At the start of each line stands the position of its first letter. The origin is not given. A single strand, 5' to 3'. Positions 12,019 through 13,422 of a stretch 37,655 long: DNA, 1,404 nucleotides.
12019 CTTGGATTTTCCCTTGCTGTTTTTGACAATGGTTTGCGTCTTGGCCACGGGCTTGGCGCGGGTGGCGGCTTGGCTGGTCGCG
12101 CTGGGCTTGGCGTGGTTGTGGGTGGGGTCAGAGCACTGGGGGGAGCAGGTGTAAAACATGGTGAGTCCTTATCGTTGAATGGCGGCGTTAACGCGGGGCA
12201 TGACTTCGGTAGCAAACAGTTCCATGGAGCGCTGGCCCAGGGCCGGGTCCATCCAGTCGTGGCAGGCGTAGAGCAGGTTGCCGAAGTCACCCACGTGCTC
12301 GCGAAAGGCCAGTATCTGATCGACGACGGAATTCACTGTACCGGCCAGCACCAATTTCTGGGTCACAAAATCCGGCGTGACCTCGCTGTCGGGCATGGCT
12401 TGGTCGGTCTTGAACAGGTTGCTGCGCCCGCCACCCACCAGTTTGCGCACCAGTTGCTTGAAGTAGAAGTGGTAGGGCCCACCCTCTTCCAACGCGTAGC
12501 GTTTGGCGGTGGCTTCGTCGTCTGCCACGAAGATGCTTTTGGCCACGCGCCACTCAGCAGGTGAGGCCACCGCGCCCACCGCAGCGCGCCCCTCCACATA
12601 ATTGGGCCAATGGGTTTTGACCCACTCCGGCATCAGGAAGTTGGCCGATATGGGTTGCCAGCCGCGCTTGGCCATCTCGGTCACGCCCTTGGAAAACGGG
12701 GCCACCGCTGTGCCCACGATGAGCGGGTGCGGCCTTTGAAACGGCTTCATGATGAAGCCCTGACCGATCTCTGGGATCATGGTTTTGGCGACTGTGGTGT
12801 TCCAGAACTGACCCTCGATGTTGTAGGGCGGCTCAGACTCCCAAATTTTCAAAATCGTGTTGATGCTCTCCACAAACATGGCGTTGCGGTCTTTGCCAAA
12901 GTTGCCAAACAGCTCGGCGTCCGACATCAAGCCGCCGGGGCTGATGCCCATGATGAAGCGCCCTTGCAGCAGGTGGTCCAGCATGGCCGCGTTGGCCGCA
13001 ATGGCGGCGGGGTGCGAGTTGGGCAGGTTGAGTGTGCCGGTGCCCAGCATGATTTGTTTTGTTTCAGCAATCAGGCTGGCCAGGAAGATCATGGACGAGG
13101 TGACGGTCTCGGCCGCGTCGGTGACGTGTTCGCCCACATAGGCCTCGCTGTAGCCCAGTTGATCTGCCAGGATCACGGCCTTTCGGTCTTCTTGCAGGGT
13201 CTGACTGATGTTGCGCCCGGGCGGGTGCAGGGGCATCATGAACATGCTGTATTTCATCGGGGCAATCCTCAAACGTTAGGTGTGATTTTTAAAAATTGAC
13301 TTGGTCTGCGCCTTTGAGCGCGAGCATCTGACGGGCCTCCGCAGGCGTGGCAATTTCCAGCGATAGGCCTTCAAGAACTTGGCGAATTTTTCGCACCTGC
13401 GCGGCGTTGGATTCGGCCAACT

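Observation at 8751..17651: Nine-gene, tightly coupled catabolic operon of unknown substrate, bracketed by two beta-propellers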

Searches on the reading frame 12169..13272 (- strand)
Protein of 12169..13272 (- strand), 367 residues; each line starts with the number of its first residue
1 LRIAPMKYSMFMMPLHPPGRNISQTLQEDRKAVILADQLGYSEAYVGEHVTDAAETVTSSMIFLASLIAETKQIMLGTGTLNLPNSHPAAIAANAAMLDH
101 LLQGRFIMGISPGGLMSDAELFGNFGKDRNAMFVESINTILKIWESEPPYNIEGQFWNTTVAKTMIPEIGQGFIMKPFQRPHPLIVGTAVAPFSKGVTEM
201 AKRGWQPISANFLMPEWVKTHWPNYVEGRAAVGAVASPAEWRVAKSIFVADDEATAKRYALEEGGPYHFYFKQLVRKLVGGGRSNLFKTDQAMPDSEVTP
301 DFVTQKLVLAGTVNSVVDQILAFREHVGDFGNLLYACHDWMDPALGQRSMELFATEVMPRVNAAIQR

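Call 3: search_protein_families(library=pfam, proteins=[window:12169-13272:-])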
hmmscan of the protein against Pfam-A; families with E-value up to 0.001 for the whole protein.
window:12169-13272:- (367 aa): 1 family
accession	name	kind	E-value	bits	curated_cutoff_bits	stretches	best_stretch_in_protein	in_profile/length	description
PF00296.26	Bac_luciferase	-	2.2e-39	136.1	27.9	1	6-326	1-310/314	Luciferase-like monooxygenase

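Call 4: search_protein_families(library=ncbifam, proteins=[window:12169-13272:-])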
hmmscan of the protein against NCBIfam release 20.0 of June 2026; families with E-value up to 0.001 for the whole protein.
window:12169-13272:- (367 aa): 29 families (the best 25 are shown)
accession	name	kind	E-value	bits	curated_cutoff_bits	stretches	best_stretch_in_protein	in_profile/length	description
TIGR04027.1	LLM_KPN_01858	hypoth_equivalog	3.1e-21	75.7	412.9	1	33-148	26-142/326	putative FMN-dependent luciferase-like monooxygenase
TIGR03559.1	F420_Rv3520c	subfamily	1.4e-18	67.1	335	1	23-325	9-316/325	LLM class F420-dependent oxidoreductase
TIGR03619.1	F420_Rv2161c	subfamily_domain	2.6e-17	63.2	166.9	1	44-227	30-200/247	TIGR03619 family F420-dependent LLM class oxidoreductase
TIGR03571.1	lucif_BA3436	subfamily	5.3e-17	62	303.9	1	12-167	16-175/304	TIGR03571 family LLM class oxidoreductase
TIGR03558.1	oxido_grp_1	subfamily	4.6e-16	58.9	166.95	1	19-354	12-323/325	MsnO8 family LLM class oxidoreductase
TIGR04036.1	LLM_CE1758_fam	subfamily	3.2e-14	52.5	479.1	1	34-168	35-167/355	CE1758 family FMN-dependent luciferase-like monooxygenase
NF002619.0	PRK02271.1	equivalog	7.2e-12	45.2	276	1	31-155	18-135/329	5,10-methylenetetrahydromethanopterin reductase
TIGR04020.1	seco_metab_LLM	subfamily_domain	9.4e-12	44.7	244.45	1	34-148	26-141/341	MupA/Atu3671 family FMN-dependent luciferase-like monooxygenase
NF052254.1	luciferase_Alph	exception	2.2e-11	43.6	600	1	6-127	1-122/354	luciferase subunit alpha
TIGR03858.1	LLM_2I7G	subfamily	3.1e-11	42.8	462.25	1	25-361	24-336/337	Atu2307/SP_0267 family LLM class monooxygenase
TIGR03560.1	F420_Rv1855c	subfamily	4.4e-11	43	231.4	1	24-163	10-157/227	TIGR03560 family F420-dependent LLM class oxidoreductase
NF052255.1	luciferase_Beta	exception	3.1e-09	36.4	500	1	6-135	1-132/325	luciferase subunit beta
TIGR03621.1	F420_MSMEG_2516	subfamily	9.7e-09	34.8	213.15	1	35-141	22-126/295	TIGR03621 family F420-dependent LLM class oxidoreductase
TIGR03555.1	F420_mer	equivalog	3.2e-08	33.4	348.7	1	31-166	16-144/325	5,10-methylenetetrahydromethanopterin reductase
TIGR03620.1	F420_MSMEG_4141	subfamily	3e-07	30.1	219.8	1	25-112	16-96/280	TIGR03620 family F420-dependent LLM class oxidoreductase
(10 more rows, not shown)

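Call 21: search_solved_structures(query=window:12169-13272:-, max_evalue=0.001)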
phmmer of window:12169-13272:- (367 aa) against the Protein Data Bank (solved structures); distinct sequences matched with E-value up to 0.001: 21.
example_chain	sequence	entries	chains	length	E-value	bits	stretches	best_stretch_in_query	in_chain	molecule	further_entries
4uwm_A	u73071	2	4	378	1.4e-31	113.3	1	7-361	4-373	3,6-DIKETOCAMPHANE 1,6 MONOOXYGENASE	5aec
7bip_A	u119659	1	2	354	7e-16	61.7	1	6-361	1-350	Luciferase-like monooxygenase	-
8k74_A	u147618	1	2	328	1.8e-13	53.8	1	34-147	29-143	Alkanal monooxygenase alpha chain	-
8cbb_A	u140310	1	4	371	5.1e-13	52.3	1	6-144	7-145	Alkanal monooxygenase alpha chain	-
6ket_A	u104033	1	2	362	1.3e-08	37.8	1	35-147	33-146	PuwE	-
1brl_A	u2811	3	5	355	1.2e-06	31.3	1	6-126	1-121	BACTERIAL LUCIFERASE | Alkanal monooxygenase alpha chain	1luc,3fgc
6fri_A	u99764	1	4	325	3.7e-06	29.8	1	29-121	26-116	Alkanal monooxygenase beta chain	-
9fp4_A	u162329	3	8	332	3.7e-06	29.7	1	35-161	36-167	F420-dependent hydroxymycolic acid dehydrogenase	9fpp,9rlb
2b81_A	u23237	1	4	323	6.7e-06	28.9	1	53-140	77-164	Luciferase-like monooxygenase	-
2i7g_A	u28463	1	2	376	1e-05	28.3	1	23-184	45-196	Monooxygenase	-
1rhc_A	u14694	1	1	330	1.4e-05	27.8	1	32-158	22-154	F420-dependent alcohol dehydrogenase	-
4us5_A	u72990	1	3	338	2e-05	27.3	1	21-111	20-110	LUCIFERASE-LIKE MONOOXYGENASE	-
4us5_D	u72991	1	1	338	2.4e-05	27.1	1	21-111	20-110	LUCIFERASE-LIKE MONOOXYGENASE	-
9hav_A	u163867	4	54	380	0.00013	24.7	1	35-188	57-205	Luciferase family protein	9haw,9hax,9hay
1f07_A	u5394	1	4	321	0.0002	24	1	27-115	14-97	COENZYME F420-DEPENDENT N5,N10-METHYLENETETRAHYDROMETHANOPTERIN REDUCTASE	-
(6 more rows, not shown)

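Call 26: find_homologous_proteins(query=window:12169-13272:-, max_evalue=1e-20)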
Query window:12169-13272:- (367 aa): 7816 proteins with E <= 1e-20 among 8000 candidates; the best 120 are listed.
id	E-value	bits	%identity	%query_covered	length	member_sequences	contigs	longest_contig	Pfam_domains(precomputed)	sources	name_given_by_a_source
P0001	8.1e-242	820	99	99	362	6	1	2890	PF00296.27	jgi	jgi:alkanesulfonate monooxygenase SsuD/methylene tetrahydromethanopterin reductase-like flavin-depen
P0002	1.0e-239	813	98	99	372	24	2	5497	PF00296.27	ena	-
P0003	2.3e-232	789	94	99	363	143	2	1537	PF00296.27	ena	-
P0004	4.0e-220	748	89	99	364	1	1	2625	PF00296.27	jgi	jgi:alkanesulfonate monooxygenase SsuD/methylene tetrahydromethanopterin reductase-like flavin-depen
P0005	4.3e-218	742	89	98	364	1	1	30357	PF00296.27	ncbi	-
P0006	1.0e-217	741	86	99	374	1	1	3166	PF00296.27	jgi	jgi:hypothetical protein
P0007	1.6e-217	740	87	99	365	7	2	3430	PF00296.27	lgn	-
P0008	3.6e-217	739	87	98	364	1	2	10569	PF00296.27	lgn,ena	-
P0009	6.2e-217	738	88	98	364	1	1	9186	PF00296.27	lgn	-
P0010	1.8e-216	736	88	98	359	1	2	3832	PF00296.27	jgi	jgi:alkanesulfonate monooxygenase SsuD/methylene tetrahydromethanopterin reductase-like flavin-depen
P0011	2.0e-216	736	88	98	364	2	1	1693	PF00296.27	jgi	jgi:alkanesulfonate monooxygenase SsuD/methylene tetrahydromethanopterin reductase-like flavin-depen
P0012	1.1e-215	734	87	99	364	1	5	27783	PF00296.27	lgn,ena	-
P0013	1.1e-215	734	87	99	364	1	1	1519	PF00296.27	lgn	-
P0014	1.4e-215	733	88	98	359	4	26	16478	PF00296.27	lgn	-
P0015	1.5e-215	733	87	98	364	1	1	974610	PF00296.27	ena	-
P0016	1.6e-215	733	87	99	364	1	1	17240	PF00296.27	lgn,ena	-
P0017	1.7e-215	733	87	98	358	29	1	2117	PF00296.27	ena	-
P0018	2.3e-215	733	86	98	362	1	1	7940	PF00296.27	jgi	jgi:alkanesulfonate monooxygenase SsuD/methylene tetrahydromethanopterin reductase-like flavin-depen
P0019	2.8e-215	733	86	99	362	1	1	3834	PF00296.27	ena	-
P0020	3.2e-215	732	87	99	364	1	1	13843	PF00296.27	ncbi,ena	-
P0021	3.9e-215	732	86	99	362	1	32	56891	PF00296.27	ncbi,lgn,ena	ncbi:MAG: hypothetical protein RL541_395 [Pseudomonadota bacterium]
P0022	4.2e-215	732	87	99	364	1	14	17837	PF00296.27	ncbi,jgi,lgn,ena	-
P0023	5.3e-215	732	86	99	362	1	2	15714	PF00296.27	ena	-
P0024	5.8e-215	732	87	99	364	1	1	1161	PF00296.27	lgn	-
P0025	6.5e-215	731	87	98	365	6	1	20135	PF00296.27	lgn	-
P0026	7.4e-215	731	86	99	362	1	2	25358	PF00296.27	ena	-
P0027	7.5e-215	731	86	99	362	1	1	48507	PF00296.27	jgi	jgi:alkanesulfonate monooxygenase SsuD/methylene tetrahydromethanopterin reductase-like flavin-depen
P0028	1.0e-214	731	86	99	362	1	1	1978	PF00296.27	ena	-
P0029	1.0e-214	731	86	99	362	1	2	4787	PF00296.27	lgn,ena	-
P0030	1.2e-214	730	86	98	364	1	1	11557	PF00296.27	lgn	-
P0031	1.2e-214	730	88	97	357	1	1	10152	PF00296.27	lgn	-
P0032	1.2e-214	730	88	97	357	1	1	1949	PF00296.27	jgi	jgi:alkanesulfonate monooxygenase SsuD/methylene tetrahydromethanopterin reductase-like flavin-depen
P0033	1.4e-214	730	86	99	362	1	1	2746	PF00296.27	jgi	-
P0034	1.5e-214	730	87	99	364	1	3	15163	PF00296.27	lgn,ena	-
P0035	1.5e-214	730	86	98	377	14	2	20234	PF00296.27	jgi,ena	jgi:alkanesulfonate monooxygenase SsuD/methylene tetrahydromethanopterin reductase-like flavin-depen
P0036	1.5e-214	730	87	99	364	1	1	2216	PF00296.27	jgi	-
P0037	1.9e-214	730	86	99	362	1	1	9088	PF00296.27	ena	-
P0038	2.0e-214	730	86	99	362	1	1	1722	PF00296.27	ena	-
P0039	2.0e-214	730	86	99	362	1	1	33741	PF00296.27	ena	-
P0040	2.0e-214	730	86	99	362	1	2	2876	PF00296.27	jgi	jgi:alkanesulfonate monooxygenase SsuD/methylene tetrahydromethanopterin reductase-like flavin-depen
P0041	2.0e-214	730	87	99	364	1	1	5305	PF00296.27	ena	-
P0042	2.0e-214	730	87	99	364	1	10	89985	PF00296.27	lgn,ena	-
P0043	2.8e-214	729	87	99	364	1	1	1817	PF00296.27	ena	-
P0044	3.6e-214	729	86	99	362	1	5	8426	PF00296.27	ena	-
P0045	4.3e-214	729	86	99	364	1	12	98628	PF00296.27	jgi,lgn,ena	jgi:alkanesulfonate monooxygenase SsuD/methylene tetrahydromethanopterin reductase-like flavin-depen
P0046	7.0e-214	728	87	99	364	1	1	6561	PF00296.27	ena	-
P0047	7.4e-214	728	87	99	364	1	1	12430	PF00296.27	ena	-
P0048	8.4e-214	728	86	99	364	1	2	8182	PF00296.27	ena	-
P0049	1.0e-213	727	86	99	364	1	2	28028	PF00296.27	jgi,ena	jgi:alkanesulfonate monooxygenase SsuD/methylene tetrahydromethanopterin reductase-like flavin-depen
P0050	1.5e-213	727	86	99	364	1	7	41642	PF00296.27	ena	-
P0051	1.9e-213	727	85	99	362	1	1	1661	PF00296.27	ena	-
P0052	2.0e-213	726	86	99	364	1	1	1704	PF00296.27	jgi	-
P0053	2.5e-213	726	87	99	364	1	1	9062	PF00296.27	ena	-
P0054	2.9e-213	726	86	99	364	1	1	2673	PF00296.27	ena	-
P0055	4.9e-213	725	86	99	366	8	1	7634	PF00296.27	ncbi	-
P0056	5.3e-213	725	86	99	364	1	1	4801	PF00296.27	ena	-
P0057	6.0e-213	725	87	97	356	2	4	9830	PF00296.27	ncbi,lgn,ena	-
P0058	6.2e-213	725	86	99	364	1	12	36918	PF00296.27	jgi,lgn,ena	jgi:alkanesulfonate monooxygenase SsuD/methylene tetrahydromethanopterin reductase-like flavin-depen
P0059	6.3e-213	725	86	99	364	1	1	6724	PF00296.27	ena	-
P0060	7.0e-213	725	86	99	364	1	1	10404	PF00296.27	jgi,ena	jgi:alkanesulfonate monooxygenase SsuD/methylene tetrahydromethanopterin reductase-like flavin-depen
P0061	7.1e-213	725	86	99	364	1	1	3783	PF00296.27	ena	-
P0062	7.5e-213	725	86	99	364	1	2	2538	PF00296.27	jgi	jgi:alkanesulfonate monooxygenase SsuD/methylene tetrahydromethanopterin reductase-like flavin-depen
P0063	7.7e-213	725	86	99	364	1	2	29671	PF00296.27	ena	-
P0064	9.8e-213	724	86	99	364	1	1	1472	PF00296.27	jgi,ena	-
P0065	1.4e-212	724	86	99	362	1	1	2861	PF00296.27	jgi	-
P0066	1.5e-212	724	85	99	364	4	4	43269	PF00296.27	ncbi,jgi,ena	-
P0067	1.6e-212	723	86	98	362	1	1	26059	PF00296.27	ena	-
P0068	1.6e-212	723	85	99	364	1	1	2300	PF00296.27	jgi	jgi:alkanesulfonate monooxygenase SsuD/methylene tetrahydromethanopterin reductase-like flavin-depen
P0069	1.7e-212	723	85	99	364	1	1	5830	PF00296.27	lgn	-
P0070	1.8e-212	723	86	98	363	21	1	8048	PF00296.27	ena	-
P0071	1.8e-212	723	85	99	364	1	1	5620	PF00296.27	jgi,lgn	-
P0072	1.9e-212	723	86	99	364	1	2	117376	PF00296.27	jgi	jgi:alkanesulfonate monooxygenase SsuD/methylene tetrahydromethanopterin reductase-like flavin-depen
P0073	2.2e-212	723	86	98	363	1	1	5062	PF00296.27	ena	-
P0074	2.7e-212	723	86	99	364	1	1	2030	PF00296.27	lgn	-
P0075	3.0e-212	723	85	99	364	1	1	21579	PF00296.27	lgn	-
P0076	3.3e-212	722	85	99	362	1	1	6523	PF00296.27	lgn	-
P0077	3.7e-212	722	86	99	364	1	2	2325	PF00296.27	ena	-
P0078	4.7e-212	722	85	99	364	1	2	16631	PF00296.27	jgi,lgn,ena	jgi:alkanesulfonate monooxygenase SsuD/methylene tetrahydromethanopterin reductase-like flavin-depen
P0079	4.8e-212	722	86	96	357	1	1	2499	PF00296.27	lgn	-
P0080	5.1e-212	722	85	99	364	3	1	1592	PF00296.27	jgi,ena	-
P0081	5.6e-212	722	85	99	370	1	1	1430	PF00296.27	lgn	-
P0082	6.5e-212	721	86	96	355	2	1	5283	PF00296.27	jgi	jgi:alkanesulfonate monooxygenase SsuD/methylene tetrahydromethanopterin reductase-like flavin-depen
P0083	7.2e-212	721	85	99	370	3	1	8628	PF00296.27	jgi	-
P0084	7.5e-212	721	85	99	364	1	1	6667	PF00296.27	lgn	-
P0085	9.5e-212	721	85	99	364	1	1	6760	PF00296.27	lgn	-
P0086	1.0e-211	721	86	99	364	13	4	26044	PF00296.27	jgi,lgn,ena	jgi:alkanesulfonate monooxygenase SsuD/methylene tetrahydromethanopterin reductase-like flavin-depen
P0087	1.3e-211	720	85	98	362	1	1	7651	PF00296.27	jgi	jgi:alkanesulfonate monooxygenase SsuD/methylene tetrahydromethanopterin reductase-like flavin-depen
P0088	1.4e-211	720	86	97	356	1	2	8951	PF00296.27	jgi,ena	jgi:alkanesulfonate monooxygenase SsuD/methylene tetrahydromethanopterin reductase-like flavin-depen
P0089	1.8e-211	720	85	99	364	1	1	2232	PF00296.27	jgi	jgi:alkanesulfonate monooxygenase SsuD/methylene tetrahydromethanopterin reductase-like flavin-depen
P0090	1.8e-211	720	85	99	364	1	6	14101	PF00296.27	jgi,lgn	jgi:alkanesulfonate monooxygenase SsuD/methylene tetrahydromethanopterin reductase-like flavin-depen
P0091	2.1e-211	720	85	99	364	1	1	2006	PF00296.27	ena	-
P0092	2.5e-211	720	85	99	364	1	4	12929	PF00296.27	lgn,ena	-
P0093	2.7e-211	719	86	97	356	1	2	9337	PF00296.27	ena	-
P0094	2.8e-211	719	86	98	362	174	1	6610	PF00296.27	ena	-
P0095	2.9e-211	719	85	99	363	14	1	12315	PF00296.27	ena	-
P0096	3.4e-211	719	85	99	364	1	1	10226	PF00296.27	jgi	jgi:alkanesulfonate monooxygenase SsuD/methylene tetrahydromethanopterin reductase-like flavin-depen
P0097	3.7e-211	719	86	97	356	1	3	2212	PF00296.27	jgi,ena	jgi:alkanesulfonate monooxygenase SsuD/methylene tetrahydromethanopterin reductase-like flavin-depen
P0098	4.8e-211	719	85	98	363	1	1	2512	PF00296.27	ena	-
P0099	4.9e-211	719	85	99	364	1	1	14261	PF00296.27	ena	-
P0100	5.0e-211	719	85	98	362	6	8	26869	PF00296.27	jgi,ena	-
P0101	5.1e-211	719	86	97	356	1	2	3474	PF00296.27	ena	-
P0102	6.9e-211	718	84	98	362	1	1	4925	PF00296.27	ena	-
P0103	8.1e-211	718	85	98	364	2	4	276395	PF00296.27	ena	-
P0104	9.7e-211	718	85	98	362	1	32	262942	PF00296.27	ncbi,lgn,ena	-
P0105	1.3e-210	717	85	98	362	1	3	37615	PF00296.27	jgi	-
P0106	1.3e-210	717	85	99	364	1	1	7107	PF00296.27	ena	-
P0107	1.3e-210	717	86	97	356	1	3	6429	PF00296.27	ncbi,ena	-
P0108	1.4e-210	717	86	99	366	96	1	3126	PF00296.27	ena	-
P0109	1.5e-210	717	84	99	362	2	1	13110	PF00296.27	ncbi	-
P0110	1.7e-210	717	85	98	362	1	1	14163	PF00296.27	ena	-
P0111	1.8e-210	717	83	99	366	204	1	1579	PF00296.27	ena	-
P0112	1.8e-210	717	85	98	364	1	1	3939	PF00296.27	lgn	-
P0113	1.9e-210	717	86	97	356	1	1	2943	PF00296.27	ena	-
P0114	1.9e-210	717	85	98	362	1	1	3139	PF00296.27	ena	-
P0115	2.6e-210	716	85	98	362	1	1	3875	PF00296.27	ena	-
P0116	3.1e-210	716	86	97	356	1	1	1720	PF00296.27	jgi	jgi:alkanesulfonate monooxygenase SsuD/methylene tetrahydromethanopterin reductase-like flavin-depen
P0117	3.7e-210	716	85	99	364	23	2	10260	PF00296.27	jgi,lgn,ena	-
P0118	4.8e-210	715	84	98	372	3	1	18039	PF00296.27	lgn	-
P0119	5.1e-210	715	85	98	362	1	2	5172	PF00296.27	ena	-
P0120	7.7e-210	715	85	98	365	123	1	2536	PF00296.27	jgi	jgi:alkanesulfonate monooxygenase SsuD/methylene tetrahydromethanopterin reductase-like flavin-depen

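Call 27: find_encoding_contigs(protein=P0015, flank=10000, max_places=2)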
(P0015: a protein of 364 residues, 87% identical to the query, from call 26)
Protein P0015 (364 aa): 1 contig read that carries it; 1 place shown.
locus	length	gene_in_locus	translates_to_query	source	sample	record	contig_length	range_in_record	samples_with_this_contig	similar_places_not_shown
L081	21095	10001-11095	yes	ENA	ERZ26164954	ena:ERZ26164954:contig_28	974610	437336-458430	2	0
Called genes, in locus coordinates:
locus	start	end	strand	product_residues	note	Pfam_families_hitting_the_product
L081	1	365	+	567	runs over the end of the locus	PF17391:Urocanase_N, PF01175:Urocanase, PF17392:Urocanase_C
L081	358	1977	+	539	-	PF00221:Lyase_aromatic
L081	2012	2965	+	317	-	PF13379:NMT1_2, PF09084:NMT1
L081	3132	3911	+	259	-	PF00528:BPD_transp_1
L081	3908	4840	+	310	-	PF00165:HTH_AraC, PF12833:HTH_18, PF00165:HTH_AraC (weak), PF06445:GyrI-like, PF14526:Cass2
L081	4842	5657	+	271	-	PF00005:ABC_tran, PF13304:AAA_21 (faint)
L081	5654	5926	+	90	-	-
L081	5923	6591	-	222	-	PF01177:Asp_Glu_race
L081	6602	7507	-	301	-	PF02826:2-Hacid_dh_C (weak), PF10727:Rossmann-like (weak), PF03446:NAD_binding_2, PF03807:F420_oxidored, PF14833:NAD_binding_11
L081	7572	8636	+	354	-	PF01408:GFO_IDH_MocA, PF02894:GFO_IDH_MocA_C, PF22725:GFO_IDH_MocA_C3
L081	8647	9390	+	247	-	PF00440:TetR_N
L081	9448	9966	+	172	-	PF01613:Flavin_Reduct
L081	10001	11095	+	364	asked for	PF00296:Bac_luciferase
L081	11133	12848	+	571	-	PF02129:Peptidase_S15, PF08530:PepX_C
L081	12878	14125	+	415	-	PF13458:Peripla_BP_6, PF01094:ANF_receptor, PF13433:Peripla_BP_5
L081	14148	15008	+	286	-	PF02653:BPD_transp_2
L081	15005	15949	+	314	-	PF02653:BPD_transp_2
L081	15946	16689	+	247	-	PF00005:ABC_tran, PF13304:AAA_21 (faint)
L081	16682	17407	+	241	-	PF00005:ABC_tran, PF13304:AAA_21 (faint)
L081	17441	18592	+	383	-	PF04909:Amidohydro_2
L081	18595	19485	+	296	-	PF02826:2-Hacid_dh_C (weak), PF03446:NAD_binding_2, PF03807:F420_oxidored, PF14833:NAD_binding_11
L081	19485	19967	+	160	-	PF00111:Fer2 (weak), PF01799:Fer2_2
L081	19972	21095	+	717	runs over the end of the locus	PF20256:MoCoBD_2, PF02738:MoCoBD_1, PF20256:MoCoBD_2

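Call 28: find_encoding_contigs(protein=P0104, flank=10000, max_places=3)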
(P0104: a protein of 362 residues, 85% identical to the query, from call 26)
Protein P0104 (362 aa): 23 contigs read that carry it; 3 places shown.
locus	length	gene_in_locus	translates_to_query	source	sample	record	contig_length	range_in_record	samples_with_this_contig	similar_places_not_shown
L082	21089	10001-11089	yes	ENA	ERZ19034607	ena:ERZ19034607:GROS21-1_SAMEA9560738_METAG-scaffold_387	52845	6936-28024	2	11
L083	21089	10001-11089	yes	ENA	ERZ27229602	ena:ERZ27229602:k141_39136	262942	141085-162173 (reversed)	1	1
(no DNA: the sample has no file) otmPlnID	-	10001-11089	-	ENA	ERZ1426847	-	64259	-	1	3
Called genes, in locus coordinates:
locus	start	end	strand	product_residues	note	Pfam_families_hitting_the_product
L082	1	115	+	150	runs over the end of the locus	-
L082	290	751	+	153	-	-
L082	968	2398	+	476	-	-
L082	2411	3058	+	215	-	PF00034:Cytochrom_C, PF13442:Cytochrome_CBB3 (faint), PF00034:Cytochrom_C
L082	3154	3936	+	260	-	PF03692:CxxCxxCC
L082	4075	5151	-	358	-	PF00724:Oxidored_FMN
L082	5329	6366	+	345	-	PF00248:Aldo_ket_red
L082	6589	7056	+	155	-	PF02674:Colicin_V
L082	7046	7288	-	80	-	-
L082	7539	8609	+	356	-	PF01408:GFO_IDH_MocA, PF02894:GFO_IDH_MocA_C, PF22725:GFO_IDH_MocA_C3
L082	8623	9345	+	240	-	PF00440:TetR_N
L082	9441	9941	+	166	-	PF01613:Flavin_Reduct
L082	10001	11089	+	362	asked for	PF00296:Bac_luciferase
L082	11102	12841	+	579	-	PF02129:Peptidase_S15, PF08530:PepX_C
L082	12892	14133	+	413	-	PF13458:Peripla_BP_6, PF01094:ANF_receptor, PF13433:Peripla_BP_5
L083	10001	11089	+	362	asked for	PF00296:Bac_luciferase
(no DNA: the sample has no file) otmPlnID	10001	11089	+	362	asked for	PF00296:Bac_luciferase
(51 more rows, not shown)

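Call 32: find_encoding_contigs(protein=P0005, flank=10000, max_places=1)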
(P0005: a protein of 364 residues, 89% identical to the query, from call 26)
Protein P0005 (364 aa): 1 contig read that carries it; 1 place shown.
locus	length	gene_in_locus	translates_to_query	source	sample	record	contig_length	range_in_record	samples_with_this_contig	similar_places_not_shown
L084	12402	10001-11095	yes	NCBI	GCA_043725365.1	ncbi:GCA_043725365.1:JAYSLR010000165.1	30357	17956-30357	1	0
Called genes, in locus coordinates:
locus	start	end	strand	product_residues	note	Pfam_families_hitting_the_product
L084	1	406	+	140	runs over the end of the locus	PF00582:Usp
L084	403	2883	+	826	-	PF00690:Cation_ATPase_N, PF00122:E1-E2_ATPase, PF00702:Hydrolase, PF00689:Cation_ATPase_C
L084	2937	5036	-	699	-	PF00989:PAS, PF13426:PAS_9, PF01590:GAF, PF13185:GAF_2, PF13492:GAF_3, PF00512:HisKA, PF02518:HATPase_c, PF00072:Response_reg, +3 more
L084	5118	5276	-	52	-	-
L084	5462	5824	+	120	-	-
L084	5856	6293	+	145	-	-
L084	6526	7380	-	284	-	PF03446:NAD_binding_2, PF14833:NAD_binding_11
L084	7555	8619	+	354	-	PF01408:GFO_IDH_MocA, PF02894:GFO_IDH_MocA_C, PF22725:GFO_IDH_MocA_C3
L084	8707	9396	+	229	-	PF00440:TetR_N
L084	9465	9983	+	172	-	PF01613:Flavin_Reduct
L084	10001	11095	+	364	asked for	PF00296:Bac_luciferase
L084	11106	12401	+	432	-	?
